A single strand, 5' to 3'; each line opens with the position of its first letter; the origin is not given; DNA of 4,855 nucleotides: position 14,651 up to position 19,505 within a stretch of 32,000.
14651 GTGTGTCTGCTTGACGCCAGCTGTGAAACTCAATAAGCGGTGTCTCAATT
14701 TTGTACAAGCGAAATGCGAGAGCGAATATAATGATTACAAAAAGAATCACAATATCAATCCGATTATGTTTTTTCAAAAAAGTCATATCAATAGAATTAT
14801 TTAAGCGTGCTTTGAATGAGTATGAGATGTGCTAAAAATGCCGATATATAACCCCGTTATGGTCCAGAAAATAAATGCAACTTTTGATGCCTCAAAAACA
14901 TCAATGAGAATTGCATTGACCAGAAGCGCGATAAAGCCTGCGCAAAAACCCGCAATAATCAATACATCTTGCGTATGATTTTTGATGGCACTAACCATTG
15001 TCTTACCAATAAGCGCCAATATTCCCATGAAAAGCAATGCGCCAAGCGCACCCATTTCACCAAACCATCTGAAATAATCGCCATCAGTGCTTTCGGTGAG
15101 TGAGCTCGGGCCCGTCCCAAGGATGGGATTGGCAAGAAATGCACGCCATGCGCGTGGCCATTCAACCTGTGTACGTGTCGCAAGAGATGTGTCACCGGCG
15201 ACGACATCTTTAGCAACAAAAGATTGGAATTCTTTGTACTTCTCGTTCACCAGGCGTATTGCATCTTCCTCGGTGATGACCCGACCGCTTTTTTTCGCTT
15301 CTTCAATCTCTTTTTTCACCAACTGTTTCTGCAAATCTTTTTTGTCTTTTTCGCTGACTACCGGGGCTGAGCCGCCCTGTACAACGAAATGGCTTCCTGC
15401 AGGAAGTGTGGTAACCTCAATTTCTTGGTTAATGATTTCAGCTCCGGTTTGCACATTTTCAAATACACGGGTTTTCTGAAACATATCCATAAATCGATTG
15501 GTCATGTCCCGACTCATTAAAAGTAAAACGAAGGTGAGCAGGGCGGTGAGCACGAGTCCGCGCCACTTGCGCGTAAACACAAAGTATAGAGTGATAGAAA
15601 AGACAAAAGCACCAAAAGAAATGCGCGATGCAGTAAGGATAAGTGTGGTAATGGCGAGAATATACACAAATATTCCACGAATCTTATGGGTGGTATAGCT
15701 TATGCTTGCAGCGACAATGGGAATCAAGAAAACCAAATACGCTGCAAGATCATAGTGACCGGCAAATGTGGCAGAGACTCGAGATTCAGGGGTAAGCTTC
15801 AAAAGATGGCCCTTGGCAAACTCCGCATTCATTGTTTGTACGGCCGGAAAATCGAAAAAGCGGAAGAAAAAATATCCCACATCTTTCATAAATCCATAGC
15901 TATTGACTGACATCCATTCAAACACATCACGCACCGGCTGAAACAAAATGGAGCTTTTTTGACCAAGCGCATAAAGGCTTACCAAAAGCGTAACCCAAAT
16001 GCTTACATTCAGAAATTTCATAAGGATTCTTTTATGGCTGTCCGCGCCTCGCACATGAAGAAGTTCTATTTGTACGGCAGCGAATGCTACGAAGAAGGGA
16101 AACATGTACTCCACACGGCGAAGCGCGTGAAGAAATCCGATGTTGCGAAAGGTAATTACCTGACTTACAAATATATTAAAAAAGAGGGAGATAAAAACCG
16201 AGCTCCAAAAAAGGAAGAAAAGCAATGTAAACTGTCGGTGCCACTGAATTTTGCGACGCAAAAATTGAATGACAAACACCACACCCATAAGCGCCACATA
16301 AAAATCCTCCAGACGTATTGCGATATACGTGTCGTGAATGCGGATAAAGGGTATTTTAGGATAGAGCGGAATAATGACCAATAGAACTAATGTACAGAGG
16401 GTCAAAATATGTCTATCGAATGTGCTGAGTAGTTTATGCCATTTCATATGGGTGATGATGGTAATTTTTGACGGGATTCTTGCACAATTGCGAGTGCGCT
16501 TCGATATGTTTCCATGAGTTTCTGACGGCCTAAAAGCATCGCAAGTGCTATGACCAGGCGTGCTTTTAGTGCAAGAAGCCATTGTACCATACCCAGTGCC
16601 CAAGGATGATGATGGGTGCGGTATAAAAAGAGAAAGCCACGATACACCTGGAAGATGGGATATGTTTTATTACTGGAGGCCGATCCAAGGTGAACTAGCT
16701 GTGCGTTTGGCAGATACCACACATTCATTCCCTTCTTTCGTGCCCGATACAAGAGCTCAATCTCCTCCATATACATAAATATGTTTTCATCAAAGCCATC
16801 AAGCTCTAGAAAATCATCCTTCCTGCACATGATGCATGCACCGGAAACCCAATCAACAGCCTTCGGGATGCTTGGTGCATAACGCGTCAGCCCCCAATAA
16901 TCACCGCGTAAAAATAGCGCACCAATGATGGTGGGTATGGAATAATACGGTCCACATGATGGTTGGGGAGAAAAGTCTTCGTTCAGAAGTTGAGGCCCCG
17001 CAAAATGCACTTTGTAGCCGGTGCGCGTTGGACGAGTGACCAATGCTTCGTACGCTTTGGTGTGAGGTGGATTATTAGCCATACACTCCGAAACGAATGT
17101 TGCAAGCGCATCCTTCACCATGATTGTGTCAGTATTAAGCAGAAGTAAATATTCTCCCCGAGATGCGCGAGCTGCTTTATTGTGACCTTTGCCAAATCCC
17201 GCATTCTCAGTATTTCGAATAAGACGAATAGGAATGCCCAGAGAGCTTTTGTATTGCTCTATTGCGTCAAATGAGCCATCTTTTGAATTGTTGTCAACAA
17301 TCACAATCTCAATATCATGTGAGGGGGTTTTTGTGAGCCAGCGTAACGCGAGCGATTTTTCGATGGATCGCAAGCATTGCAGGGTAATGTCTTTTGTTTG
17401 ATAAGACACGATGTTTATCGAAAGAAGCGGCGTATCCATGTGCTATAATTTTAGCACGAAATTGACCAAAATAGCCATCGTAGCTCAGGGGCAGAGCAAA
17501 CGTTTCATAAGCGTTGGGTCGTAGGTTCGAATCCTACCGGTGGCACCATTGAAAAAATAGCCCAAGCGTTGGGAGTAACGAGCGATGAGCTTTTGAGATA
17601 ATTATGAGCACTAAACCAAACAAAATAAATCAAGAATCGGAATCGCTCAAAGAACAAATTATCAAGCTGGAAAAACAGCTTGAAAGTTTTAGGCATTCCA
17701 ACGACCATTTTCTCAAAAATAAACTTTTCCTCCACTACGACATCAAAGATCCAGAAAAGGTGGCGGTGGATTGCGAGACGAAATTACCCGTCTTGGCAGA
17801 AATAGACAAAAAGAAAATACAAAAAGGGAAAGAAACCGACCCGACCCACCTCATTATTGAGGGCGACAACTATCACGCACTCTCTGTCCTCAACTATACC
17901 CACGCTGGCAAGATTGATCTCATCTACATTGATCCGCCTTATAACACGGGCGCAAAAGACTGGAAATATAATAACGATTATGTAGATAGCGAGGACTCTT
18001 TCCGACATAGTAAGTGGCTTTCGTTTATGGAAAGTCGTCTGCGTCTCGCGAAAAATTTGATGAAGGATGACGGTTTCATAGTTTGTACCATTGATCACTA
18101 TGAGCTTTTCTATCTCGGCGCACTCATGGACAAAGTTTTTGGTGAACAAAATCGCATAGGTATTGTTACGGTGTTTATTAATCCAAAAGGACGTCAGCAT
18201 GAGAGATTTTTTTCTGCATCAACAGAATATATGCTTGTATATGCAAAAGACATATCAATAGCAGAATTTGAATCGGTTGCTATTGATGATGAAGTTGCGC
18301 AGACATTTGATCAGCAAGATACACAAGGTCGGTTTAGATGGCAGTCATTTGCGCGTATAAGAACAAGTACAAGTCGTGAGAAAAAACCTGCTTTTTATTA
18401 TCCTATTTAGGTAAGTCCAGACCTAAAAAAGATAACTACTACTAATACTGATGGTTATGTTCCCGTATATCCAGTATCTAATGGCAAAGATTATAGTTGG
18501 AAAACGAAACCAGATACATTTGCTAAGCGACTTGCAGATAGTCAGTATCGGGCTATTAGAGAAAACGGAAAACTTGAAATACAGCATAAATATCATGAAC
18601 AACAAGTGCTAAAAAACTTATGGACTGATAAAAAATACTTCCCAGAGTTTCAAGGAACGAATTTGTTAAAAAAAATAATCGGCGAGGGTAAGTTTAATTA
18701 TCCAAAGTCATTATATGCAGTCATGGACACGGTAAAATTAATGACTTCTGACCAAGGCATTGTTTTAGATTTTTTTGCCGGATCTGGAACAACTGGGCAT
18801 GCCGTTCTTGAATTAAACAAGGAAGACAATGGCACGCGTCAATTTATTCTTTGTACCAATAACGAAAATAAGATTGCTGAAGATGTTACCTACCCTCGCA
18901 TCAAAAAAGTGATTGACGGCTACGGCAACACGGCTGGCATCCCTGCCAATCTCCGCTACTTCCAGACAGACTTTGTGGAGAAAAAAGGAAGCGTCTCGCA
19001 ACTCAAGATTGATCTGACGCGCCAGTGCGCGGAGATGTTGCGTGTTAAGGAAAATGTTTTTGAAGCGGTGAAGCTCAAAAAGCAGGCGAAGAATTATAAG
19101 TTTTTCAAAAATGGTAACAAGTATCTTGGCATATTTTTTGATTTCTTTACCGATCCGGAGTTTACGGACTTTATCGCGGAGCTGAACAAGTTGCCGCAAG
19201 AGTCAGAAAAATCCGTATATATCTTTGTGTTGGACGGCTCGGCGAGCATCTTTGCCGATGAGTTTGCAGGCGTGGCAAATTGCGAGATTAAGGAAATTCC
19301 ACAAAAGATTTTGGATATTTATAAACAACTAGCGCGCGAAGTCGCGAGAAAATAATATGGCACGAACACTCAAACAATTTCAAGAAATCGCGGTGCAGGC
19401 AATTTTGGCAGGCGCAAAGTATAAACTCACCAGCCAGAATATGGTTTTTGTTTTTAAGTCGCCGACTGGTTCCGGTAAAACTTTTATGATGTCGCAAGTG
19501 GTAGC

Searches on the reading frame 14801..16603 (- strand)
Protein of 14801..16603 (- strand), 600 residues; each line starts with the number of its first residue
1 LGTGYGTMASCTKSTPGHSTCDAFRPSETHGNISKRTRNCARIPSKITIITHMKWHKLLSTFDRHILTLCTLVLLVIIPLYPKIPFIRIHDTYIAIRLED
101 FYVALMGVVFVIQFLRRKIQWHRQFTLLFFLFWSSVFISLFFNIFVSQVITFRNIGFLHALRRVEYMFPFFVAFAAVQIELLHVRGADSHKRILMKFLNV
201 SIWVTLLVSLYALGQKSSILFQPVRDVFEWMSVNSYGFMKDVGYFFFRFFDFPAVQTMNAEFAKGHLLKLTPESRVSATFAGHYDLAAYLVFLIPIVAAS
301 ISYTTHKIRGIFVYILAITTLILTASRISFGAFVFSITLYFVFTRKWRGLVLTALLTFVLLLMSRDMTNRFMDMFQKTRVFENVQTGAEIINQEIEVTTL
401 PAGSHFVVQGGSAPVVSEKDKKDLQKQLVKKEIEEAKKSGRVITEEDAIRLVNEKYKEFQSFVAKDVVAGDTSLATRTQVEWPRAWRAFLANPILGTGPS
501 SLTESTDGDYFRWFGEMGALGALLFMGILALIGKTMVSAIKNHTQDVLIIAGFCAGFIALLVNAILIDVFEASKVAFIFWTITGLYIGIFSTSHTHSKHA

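Call 9: search_protein_families(library=pfam, proteins=[window:14801-16603:-], max_evalue=0.001)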
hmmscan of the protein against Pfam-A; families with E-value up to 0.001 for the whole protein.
window:14801-16603:- (600 aa): 1 family
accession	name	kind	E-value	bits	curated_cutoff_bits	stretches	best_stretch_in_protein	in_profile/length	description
PF04932.20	Wzy_C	-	1.4e-10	41.5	31.7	1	313-525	2-148/149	O-Antigen ligase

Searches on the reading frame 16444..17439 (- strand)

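Call 9: search_protein_families(library=pfam, proteins=[window:16444-17439:-], max_evalue=0.001)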
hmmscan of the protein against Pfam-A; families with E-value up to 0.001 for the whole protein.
window:16444-17439:- (331 aa): 3 families
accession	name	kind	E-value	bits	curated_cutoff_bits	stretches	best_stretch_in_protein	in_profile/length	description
PF00535.33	Glycos_transf_2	-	6.7e-18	65.6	23.3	1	7-118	1-102/168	Glycosyl transferase family 2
PF13641.12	Glyco_tranf_2_3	-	2.6e-08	34.6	27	1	6-115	3-107/230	Glycosyltransferase like family 2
PF10111.15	Glyco_tranf_2_2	-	8.3e-06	25.9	27.3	0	41-117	28-104/276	Glycosyltransferase like family 2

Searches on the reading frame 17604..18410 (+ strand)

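Call 9: search_protein_families(library=pfam, proteins=[window:17604-18410:+], max_evalue=0.001)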
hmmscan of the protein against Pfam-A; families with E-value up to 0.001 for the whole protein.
window:17604-18410:+ (268 aa): 1 family
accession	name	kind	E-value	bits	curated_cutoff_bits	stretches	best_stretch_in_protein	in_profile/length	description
PF01555.25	N6_N4_Mtase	-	5.7e-19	69.4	26.7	1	104-224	1-111/221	DNA methylase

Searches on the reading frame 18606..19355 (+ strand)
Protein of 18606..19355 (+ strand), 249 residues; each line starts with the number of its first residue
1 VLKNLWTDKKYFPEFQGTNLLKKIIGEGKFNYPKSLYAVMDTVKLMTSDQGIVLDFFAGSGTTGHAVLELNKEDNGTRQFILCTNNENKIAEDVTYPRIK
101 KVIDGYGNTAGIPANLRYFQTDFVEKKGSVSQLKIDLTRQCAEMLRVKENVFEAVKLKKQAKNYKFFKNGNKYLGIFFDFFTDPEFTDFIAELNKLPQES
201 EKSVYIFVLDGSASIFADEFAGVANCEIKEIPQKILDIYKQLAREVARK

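Call 9: search_protein_families(library=pfam, proteins=[window:18606-19355:+], max_evalue=0.001)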
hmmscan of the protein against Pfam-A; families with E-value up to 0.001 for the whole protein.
window:18606-19355:+ (249 aa): 1 family
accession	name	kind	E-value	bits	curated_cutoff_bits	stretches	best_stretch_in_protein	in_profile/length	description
PF01555.25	N6_N4_Mtase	-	1.6e-10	41.7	26.7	1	5-87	143-213/221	DNA methylase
